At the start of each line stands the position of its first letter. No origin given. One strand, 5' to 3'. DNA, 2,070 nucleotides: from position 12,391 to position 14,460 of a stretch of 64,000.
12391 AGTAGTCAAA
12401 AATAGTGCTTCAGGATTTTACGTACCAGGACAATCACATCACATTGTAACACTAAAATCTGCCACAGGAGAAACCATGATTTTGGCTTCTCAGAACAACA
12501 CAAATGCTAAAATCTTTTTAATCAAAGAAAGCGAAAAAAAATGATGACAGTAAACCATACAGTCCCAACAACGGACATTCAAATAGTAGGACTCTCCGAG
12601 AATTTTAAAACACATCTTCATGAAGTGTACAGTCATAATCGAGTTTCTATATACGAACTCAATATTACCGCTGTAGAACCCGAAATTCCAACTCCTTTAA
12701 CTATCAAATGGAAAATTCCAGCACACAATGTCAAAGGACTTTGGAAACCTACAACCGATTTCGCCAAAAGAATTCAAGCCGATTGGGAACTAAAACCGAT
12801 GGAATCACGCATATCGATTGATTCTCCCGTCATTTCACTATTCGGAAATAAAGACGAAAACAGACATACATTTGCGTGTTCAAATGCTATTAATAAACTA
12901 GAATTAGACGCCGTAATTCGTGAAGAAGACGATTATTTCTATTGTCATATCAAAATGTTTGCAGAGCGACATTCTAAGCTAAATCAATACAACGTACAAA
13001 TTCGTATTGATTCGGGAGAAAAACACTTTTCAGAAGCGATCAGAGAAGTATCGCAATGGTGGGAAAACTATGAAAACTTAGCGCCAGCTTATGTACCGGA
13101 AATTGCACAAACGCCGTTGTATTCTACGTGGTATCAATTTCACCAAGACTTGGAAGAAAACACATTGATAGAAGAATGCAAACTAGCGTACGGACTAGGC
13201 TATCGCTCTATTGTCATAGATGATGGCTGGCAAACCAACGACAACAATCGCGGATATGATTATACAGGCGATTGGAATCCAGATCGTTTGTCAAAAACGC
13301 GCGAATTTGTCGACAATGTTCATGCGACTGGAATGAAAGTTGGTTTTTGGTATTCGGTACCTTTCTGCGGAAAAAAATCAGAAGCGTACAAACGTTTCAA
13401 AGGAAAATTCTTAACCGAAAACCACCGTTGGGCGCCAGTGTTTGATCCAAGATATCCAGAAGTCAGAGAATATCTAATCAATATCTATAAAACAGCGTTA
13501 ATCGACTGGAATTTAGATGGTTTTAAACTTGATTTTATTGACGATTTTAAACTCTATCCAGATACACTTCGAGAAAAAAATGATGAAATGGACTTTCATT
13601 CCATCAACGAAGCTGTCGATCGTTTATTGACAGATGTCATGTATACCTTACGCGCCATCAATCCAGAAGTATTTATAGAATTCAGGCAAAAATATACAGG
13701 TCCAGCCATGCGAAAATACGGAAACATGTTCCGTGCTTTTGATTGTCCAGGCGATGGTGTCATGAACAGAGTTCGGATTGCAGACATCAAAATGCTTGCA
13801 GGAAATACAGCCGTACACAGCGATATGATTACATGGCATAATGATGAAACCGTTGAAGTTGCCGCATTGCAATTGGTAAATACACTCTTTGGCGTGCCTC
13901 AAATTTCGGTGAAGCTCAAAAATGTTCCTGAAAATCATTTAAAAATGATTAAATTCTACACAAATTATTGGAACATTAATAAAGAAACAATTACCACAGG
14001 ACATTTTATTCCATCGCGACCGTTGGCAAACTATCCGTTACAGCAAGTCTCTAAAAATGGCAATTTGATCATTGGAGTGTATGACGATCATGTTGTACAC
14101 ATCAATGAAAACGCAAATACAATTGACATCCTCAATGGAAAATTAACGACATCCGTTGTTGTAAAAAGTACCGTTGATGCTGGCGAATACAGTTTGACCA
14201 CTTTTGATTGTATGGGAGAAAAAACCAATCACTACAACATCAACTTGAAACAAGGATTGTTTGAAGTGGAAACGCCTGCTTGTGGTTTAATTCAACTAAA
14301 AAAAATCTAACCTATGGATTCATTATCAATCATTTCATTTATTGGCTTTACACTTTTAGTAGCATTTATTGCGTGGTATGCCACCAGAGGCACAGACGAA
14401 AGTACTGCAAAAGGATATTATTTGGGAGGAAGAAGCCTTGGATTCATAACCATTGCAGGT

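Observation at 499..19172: Candidate floridoside (alpha-galactosylglycerol) utilisation locus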

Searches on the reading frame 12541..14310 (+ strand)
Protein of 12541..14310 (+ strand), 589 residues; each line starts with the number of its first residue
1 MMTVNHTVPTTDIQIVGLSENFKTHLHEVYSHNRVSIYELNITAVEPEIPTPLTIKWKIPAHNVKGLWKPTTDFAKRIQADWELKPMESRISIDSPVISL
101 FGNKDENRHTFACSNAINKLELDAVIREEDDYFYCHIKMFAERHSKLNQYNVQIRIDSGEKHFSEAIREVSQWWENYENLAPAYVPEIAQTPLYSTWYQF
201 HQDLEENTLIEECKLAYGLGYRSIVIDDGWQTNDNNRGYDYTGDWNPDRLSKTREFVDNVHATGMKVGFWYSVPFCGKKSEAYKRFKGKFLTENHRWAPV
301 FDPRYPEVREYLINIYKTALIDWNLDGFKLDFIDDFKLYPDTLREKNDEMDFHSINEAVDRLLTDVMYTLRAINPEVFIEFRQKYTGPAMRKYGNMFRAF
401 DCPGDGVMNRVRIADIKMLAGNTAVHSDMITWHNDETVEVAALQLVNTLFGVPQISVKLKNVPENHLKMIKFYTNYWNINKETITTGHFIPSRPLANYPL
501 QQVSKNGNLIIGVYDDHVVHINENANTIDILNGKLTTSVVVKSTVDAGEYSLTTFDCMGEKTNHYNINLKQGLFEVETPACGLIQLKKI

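Call 3: search_protein_families(library=pfam, proteins=[window:12541-14310:+])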
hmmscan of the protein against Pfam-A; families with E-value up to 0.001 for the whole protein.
window:12541-14310:+ (589 aa): 2 families
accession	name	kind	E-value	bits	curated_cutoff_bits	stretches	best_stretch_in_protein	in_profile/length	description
PF02065.24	Melibiase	-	2.6e-07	30.4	27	1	193-331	44-190/347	Melibiase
PF01055.32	Glyco_hydro_31_2nd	-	0.00013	21.9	23.5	1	208-352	26-175/328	Glycosyl hydrolases family 31 TIM-barrel domain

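Call 4: search_protein_families(library=ncbifam, proteins=[window:12541-14310:+])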
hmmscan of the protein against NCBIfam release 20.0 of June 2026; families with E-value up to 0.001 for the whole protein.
window:12541-14310:+ (589 aa): 2 families
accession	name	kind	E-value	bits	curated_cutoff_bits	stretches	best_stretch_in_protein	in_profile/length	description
NF053652.1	BtArabpyrBAD1528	equivalog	3.1e-06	25.5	1100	1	220-381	344-510/730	beta-L-arabinopyranosidase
TIGR02402.1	trehalose_TreZ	equivalog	0.00064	18.1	538.8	1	253-336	163-250/545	malto-oligosyltrehalose trehalohydrolase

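Call 5: search_solved_structures(query=window:12541-14310:+, max_evalue=1, show_alignments=2)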
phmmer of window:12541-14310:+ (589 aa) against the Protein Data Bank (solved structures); distinct sequences matched with E-value up to 1: 22.
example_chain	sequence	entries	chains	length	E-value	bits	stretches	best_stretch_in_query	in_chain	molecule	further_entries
2yfn_A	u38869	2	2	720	1.4e-07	33.8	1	187-285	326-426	ALPHA-GALACTOSIDASE-SUCROSE KINASE AGASK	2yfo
3mi6_A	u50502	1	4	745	1.2e-06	30.7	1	182-332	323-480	Alpha-galactosidase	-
2xn0_A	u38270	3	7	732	4.4e-05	25.5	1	193-287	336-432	ALPHA-GALACTOSIDASE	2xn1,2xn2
6phu_A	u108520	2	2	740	0.00013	23.9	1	193-333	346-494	Alpha-galactosidase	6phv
8j53_A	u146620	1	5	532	0.00014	23.9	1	187-339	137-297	GH31 alpha-galactosidase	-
8k1a_A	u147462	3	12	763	0.00018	23.5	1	189-288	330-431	Alpha-galactosidase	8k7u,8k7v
6lcj_A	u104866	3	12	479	0.00025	23.1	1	193-333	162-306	Alpha-galactosidase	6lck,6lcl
6phw_A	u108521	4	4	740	0.00031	22.7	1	193-326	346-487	Alpha-galactosidase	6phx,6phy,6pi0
3a5v_A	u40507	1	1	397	0.00096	21.1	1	194-273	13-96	Alpha-galactosidase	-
4fnr_A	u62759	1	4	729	0.0011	20.9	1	190-287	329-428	Alpha-galactosidase AgaA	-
4fnq_A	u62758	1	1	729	0.0013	20.7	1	190-287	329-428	Alpha-galactosidase AgaB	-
6jhp_A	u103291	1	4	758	0.0045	18.9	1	188-320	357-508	Alpha-galactosidase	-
4fnp_A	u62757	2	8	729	0.0053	18.7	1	191-287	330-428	Alpha-galactosidase AgaA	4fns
4fnt_A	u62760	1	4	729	0.0053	18.6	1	191-287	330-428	Alpha-galactosidase AgaA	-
4fnu_A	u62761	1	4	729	0.0057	18.6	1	191-286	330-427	Alpha-galactosidase AgaA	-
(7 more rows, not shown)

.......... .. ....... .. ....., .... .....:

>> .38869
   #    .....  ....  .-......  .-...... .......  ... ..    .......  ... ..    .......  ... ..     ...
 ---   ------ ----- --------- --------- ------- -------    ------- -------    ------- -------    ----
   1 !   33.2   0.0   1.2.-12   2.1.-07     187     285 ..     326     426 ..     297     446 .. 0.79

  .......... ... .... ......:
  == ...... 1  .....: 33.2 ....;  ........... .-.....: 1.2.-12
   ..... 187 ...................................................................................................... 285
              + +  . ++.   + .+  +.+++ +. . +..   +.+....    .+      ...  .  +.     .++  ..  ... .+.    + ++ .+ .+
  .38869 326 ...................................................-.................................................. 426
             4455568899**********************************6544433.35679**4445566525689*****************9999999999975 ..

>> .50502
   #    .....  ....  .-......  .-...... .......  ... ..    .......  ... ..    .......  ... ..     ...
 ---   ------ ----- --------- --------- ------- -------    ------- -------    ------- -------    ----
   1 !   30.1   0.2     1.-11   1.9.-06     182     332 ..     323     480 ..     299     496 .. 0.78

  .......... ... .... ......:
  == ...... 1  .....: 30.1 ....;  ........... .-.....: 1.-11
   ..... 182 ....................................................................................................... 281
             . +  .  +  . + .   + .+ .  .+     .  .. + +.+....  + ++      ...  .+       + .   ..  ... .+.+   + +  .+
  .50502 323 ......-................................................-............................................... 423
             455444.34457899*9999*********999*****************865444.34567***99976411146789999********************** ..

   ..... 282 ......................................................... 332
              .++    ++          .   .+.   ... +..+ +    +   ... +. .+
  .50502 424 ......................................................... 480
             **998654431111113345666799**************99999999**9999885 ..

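Call 9: find_homologous_proteins(query=window:12541-14310:+)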
Query window:12541-14310:+ (589 aa): 4591 proteins with E <= 0.001 among 8000 candidates; the best 120 are listed.
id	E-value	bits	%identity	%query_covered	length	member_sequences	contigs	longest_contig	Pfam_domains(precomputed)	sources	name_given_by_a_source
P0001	0.0e+0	1391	100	100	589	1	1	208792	PF02065.25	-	-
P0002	0.0e+0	1301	93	100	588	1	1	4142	PF02065.25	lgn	-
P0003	0.0e+0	1221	86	100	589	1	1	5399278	PF02065.25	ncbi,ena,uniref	ncbi:glycoside hydrolase family 36 protein [Kordia sp.]|uniref:glycoside hydrolase family 36 protein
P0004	0.0e+0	1135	80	100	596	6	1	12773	PF02065.25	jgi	-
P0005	0.0e+0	1131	80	100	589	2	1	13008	PF02065.25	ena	-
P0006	0.0e+0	1129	80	100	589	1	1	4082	PF02065.25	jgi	-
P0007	0.0e+0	1123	80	100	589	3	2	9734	PF02065.25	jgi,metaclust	metaclust:\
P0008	0.0e+0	1119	79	100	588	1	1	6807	PF02065.25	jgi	-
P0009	0.0e+0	1119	80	98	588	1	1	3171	PF02065.25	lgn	-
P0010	0.0e+0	1119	80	100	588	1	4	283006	PF02065.25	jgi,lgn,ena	-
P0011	0.0e+0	1116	79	100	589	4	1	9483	PF02065.25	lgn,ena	-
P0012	0.0e+0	1107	77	100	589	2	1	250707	PF02065.25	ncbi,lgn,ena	-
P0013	0.0e+0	1068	74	100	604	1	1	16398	PF01055.33,PF02065.25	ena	-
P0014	0.0e+0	1056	74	100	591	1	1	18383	PF02065.25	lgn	-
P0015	0.0e+0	1038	73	100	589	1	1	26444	PF02065.25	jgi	-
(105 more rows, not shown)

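Call 13: find_related_loci(query=A1, collection=genome_contigs, flank=10000)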
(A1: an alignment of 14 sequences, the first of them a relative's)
Query A1 (589 aa) in genome_contigs; peptide patterns used: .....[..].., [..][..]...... (x = any residue, [..] = any of these).
550 stretches matched a pattern (row limit reached: there are more); 526 encode a relative of the query (tblastn E <= 1e-3); the best 80 are kept; 80 distinct loci.
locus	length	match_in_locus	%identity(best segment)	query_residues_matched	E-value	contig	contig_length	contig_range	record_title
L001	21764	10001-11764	71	1-588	0e+0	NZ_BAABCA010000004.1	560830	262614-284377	Postechiella marina strain JCM 17630 sequence04, whole genome shotgun sequence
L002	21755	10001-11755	69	1-586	0e+0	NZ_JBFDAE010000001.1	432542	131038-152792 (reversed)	Algibacter sp. 2305UL17-15 contig1, whole genome shotgun sequence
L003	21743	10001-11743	77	7-587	0e+0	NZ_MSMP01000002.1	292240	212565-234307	Tenacibaculum agarivorans strain HZ1 contig2, whole genome shotgun sequence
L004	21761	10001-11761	69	1-588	0e+0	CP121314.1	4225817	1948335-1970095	MAG: Flavobacteriaceae bacterium isolate NCC532_bact_2753 chromosome, complete genome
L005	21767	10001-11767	63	2-589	0e+0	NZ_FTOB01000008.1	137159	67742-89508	Zobellia uliginosa strain DSM 2061, whole genome shotgun sequence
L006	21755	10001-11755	70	1-586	0e+0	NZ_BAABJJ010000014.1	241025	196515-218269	Algibacter agarivorans strain JCM 18285 sequence14, whole genome shotgun sequence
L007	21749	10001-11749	63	7-589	0e+0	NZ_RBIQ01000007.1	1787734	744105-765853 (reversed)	Maribacter vaceletii strain DSM 25230 Ga0181012_101, whole genome shotgun sequence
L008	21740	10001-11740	61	9-588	0e+0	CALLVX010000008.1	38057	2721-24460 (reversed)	MAG: uncultured Flavobacteriaceae bacterium isolate R3_Bin_METABAT__164_sub_1 genome assembly, contig: c_000001389338, w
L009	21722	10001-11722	61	13-586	0e+0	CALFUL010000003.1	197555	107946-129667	MAG: uncultured Flavobacteriaceae bacterium isolate H3_Bin_Bin_225_sub_1 genome assembly, contig: c_000002395401, whole 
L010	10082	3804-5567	58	2-589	0e+0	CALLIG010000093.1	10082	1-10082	MAG: uncultured Flavobacteriaceae bacterium isolate B3_Bin_METABAT__28_sub_1 genome assembly, contig: c_000002084192, wh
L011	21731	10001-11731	59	13-589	0e+0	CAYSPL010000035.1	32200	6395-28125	MAG TPA_asm: uncultured Maribacter sp. isolate SRP268394_co1_50 genome assembly, contig: NODE_2294_length_32200_cov_10.0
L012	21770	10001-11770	56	1-589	0e+0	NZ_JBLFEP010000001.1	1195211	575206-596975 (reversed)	Maribacter sp. 2307UL18-2 2307UL18-2_1, whole genome shotgun sequence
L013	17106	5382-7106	56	12-587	0e+0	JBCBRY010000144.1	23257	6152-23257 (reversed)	MAG: Bacteroidota bacterium isolate J06638_10 NODE_144_length_23257_cov_10.959060, whole genome shotgun sequence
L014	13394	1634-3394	53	1-588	0e+0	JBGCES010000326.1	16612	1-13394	MAG: Saprospiraceae bacterium isolate SGMAG-41 contig326, whole genome shotgun sequence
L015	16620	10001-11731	54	12-589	0e+0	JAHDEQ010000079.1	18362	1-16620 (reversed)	MAG: Saprospiraceae bacterium isolate MAG-185 RZ_8639, whole genome shotgun sequence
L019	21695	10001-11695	57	23-588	0e+0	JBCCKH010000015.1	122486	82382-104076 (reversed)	MAG: Bacteroidota bacterium isolate P01_C01_bin.133 k141_1583976_length_122486_cov_25.2962, whole genome shotgun sequenc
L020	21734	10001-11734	52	12-589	0e+0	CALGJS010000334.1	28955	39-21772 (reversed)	MAG: uncultured Saprospiraceae bacterium isolate H3_Bin_Bin_2_1_1 genome assembly, contig: c_000000629591, whole genome 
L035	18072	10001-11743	50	2-587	0e+0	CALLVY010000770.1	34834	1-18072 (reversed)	MAG: uncultured Saprospiraceae bacterium isolate R3_Bin_METABAT__216_sub genome assembly, contig: c_000001581939, whole 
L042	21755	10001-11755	44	5-587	3e-176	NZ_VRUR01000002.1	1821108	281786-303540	Flagellimonas hymeniacidonis strain 176CP5-101 contig2, whole genome shotgun sequence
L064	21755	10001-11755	72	1-586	0e+0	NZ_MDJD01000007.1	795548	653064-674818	Flavivirga aquatica strain SK-16 scaffold12_cov60_read183, whole genome shotgun sequence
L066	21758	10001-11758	42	4-589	9e-161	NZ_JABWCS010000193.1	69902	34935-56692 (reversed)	Paenibacillus agri strain JW14 681, whole genome shotgun sequence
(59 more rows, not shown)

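Call 38: predict_structure(alignment_id=A2)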
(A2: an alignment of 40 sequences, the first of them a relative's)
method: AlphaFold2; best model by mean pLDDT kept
length: 589 residues; sequences in the alignment: 40
mean_pLDDT: 90.5   pTM: 0.90
mean pLDDT of the five models: 90.5, 90.4, 89.5, 89.5, 88.6
residues with pLDDT >= 90: 447; 70-90: 107; 50-70: 32; < 50: 3
segments of 3 or more residues with pLDDT < 50: 1-3
pLDDT, mean of each block of 10 residues (from residue 1): 56 84 92 95 93 94 93 85 84 92 96 94 93 94 88 96 97 93 93 79 75 96 82 59 71 89 95 85 93 91 97 93 94 91 92 94 96 95 82 87 83 92 87 93 95 91 96 98 95 96 97 95 95 97 95 98 96 96 98
secondary structure, 60 per line:
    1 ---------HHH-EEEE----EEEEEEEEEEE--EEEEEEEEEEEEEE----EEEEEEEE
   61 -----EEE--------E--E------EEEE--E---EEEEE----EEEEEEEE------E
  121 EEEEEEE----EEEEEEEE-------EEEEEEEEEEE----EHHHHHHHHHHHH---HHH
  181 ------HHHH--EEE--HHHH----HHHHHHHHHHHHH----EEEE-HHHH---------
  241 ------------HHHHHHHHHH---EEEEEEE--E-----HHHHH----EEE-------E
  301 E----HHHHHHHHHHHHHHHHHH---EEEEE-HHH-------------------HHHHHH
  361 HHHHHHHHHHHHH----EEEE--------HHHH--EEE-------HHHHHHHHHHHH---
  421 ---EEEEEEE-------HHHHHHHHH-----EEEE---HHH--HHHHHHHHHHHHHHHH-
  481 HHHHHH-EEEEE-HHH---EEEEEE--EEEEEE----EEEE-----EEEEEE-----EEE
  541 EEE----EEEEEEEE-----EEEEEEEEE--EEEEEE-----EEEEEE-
elements in order: E14-17 E22-32 E35-48 E53-60 E66-68 E87-90 E97-101 E106-113 E120-127 E132-139 E147-157 H163-174 H187-190 E193-195 H198-201 H206-218 E223-226 H228-231 H253-262 E266-272 H281-285 E290-292 H306-323 E327-331 H355-373 E378-381 H390-393 E396-398 H406-417 E424-430 H438-446 E452-455 H464-479 H481-486 E488-492 E500-505 E508-513 E518-521 E527-532 E538-543 E548-555 E561-569 E572-577 E583-588

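Call 43: fold_search(model_id=the predicted structure, library=pdb)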
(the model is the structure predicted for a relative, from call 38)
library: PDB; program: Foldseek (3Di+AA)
matches with E <= 10: 1799; with E <= 0.001: 998
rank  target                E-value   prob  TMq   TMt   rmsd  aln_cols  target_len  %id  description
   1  9awt_A                1.3e-28  1.00  0.65  0.59   8.0       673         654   12  Structure of the A type blood alpha-D-galactosamine galactosaminidase from Flavonifractor plautii in complex with GalN (released 2024-12-18)
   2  9ayu_A                1.9e-28  1.00  0.65  0.59   8.9       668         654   13  Structure of the A type blood alpha-D-galactosamine galactosaminidase D463A mutant from Flavonifractor plautii (released 2024-12-18)
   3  6phw_A                2.9e-28  1.00  0.65  0.54   6.9       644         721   13  SpAga D472N structure in complex with melibiose (released 2019-10-02)
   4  6phu                  9.0e-28  1.00  0.64  0.54   7.0       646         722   13  SpAga wild type apo structure (released 2019-10-02)
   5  8k7v_D                2.0e-27  1.00  0.66  0.53   7.4       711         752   13  the alpha-galactosidase 5 with inhibitor ABP2 (released 2024-07-31)
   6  2xn0_A                4.5e-27  1.00  0.63  0.53   9.1       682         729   12  Structure of alpha-galactosidase from Lactobacillus acidophilus NCFM, PtCl4 derivative (released 2011-08-10)
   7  8x1b                  5.4e-27  1.00  0.64  0.58   9.0       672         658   13  Cryo-EM structure of FpGalactosaminidase from Flavonifractor plautii in apo state (released 2024-11-13)
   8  6phv                  6.5e-27  1.00  0.65  0.54   6.9       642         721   13  SpAga galactose product complex structure (released 2019-10-02)
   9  4fnr_A                7.4e-27  1.00  0.66  0.56   7.7       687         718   11  Crystal structure of GH36 alpha-galactosidase AgaA from Geobacillus stearothermophilus (released 2012-10-03)
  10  3mi6_A                1.1e-26  1.00  0.67  0.55   6.2       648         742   14  Crystal structure of the alpha-galactosidase from Lactobacillus brevis, Northeast Structural Genomics Consortium Targe (released 2010-04-28)
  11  4fnq                  1.9e-26  1.00  0.65  0.54   6.6       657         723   14  Crystal structure of GH36 alpha-galactosidase AgaB from Geobacillus stearothermophilus (released 2012-10-03)
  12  8k1a_A                1.9e-26  1.00  0.63  0.51   8.1       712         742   13  the wild-typed alpha-galactosidase 5 (released 2024-07-17)
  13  3mi6_D                2.4e-26  1.00  0.65  0.53   8.0       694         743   14  Crystal structure of the alpha-galactosidase from Lactobacillus brevis, Northeast Structural Genomics Consortium Targe (released 2010-04-28)
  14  3mi6_B                2.6e-26  1.00  0.67  0.55   7.8       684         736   13  Crystal structure of the alpha-galactosidase from Lactobacillus brevis, Northeast Structural Genomics Consortium Targe (released 2010-04-28)
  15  4fnp_A                3.5e-26  1.00  0.65  0.55   7.0       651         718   12  Crystal structure of GH36 alpha-galactosidase AgaA A355E from Geobacillus stearothermophilus (released 2012-10-03)
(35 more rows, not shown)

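Call 44: search_solved_structures(query=A2, max_evalue=0.001, show_alignments=3)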
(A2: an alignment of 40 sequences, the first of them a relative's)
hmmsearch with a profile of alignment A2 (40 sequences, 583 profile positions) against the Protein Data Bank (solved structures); distinct sequences matched with E-value up to 0.001: 21.
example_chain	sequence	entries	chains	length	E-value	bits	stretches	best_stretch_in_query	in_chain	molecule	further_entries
3mi6_A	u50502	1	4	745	1.8e-13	52.9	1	188-327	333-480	Alpha-galactosidase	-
4fnr_A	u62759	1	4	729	3.3e-10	42.1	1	191-326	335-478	Alpha-galactosidase AgaA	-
6lcj_A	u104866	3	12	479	3.3e-10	42.1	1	188-328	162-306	Alpha-galactosidase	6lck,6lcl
2xn0_A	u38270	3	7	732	5.9e-10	41.3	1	188-332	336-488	ALPHA-GALACTOSIDASE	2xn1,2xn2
8k1a_A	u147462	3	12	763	1.6e-09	39.8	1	182-327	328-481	Alpha-galactosidase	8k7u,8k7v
4fnp_A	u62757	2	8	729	2.1e-09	39.4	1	191-327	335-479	Alpha-galactosidase AgaA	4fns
4fnq_A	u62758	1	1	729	2.2e-09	39.4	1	191-325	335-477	Alpha-galactosidase AgaB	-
4fnt_A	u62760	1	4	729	3e-09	38.9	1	191-326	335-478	Alpha-galactosidase AgaA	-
8j53_A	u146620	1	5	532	4.9e-09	38.3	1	182-329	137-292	GH31 alpha-galactosidase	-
4fnu_A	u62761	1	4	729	6.8e-09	37.8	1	191-315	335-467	Alpha-galactosidase AgaA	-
2yfn_A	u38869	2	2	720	1.1e-08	37.1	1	188-326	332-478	ALPHA-GALACTOSIDASE-SUCROSE KINASE AGASK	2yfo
5oq2_A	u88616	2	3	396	2e-08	36.2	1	252-373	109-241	Cwp19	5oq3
6phu_A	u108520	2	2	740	5.7e-08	34.7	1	190-327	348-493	Alpha-galactosidase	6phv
6phw_A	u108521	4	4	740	1.6e-07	33.3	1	190-324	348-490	Alpha-galactosidase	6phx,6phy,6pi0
3a5v_A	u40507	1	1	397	2.6e-06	29.2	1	189-267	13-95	Alpha-galactosidase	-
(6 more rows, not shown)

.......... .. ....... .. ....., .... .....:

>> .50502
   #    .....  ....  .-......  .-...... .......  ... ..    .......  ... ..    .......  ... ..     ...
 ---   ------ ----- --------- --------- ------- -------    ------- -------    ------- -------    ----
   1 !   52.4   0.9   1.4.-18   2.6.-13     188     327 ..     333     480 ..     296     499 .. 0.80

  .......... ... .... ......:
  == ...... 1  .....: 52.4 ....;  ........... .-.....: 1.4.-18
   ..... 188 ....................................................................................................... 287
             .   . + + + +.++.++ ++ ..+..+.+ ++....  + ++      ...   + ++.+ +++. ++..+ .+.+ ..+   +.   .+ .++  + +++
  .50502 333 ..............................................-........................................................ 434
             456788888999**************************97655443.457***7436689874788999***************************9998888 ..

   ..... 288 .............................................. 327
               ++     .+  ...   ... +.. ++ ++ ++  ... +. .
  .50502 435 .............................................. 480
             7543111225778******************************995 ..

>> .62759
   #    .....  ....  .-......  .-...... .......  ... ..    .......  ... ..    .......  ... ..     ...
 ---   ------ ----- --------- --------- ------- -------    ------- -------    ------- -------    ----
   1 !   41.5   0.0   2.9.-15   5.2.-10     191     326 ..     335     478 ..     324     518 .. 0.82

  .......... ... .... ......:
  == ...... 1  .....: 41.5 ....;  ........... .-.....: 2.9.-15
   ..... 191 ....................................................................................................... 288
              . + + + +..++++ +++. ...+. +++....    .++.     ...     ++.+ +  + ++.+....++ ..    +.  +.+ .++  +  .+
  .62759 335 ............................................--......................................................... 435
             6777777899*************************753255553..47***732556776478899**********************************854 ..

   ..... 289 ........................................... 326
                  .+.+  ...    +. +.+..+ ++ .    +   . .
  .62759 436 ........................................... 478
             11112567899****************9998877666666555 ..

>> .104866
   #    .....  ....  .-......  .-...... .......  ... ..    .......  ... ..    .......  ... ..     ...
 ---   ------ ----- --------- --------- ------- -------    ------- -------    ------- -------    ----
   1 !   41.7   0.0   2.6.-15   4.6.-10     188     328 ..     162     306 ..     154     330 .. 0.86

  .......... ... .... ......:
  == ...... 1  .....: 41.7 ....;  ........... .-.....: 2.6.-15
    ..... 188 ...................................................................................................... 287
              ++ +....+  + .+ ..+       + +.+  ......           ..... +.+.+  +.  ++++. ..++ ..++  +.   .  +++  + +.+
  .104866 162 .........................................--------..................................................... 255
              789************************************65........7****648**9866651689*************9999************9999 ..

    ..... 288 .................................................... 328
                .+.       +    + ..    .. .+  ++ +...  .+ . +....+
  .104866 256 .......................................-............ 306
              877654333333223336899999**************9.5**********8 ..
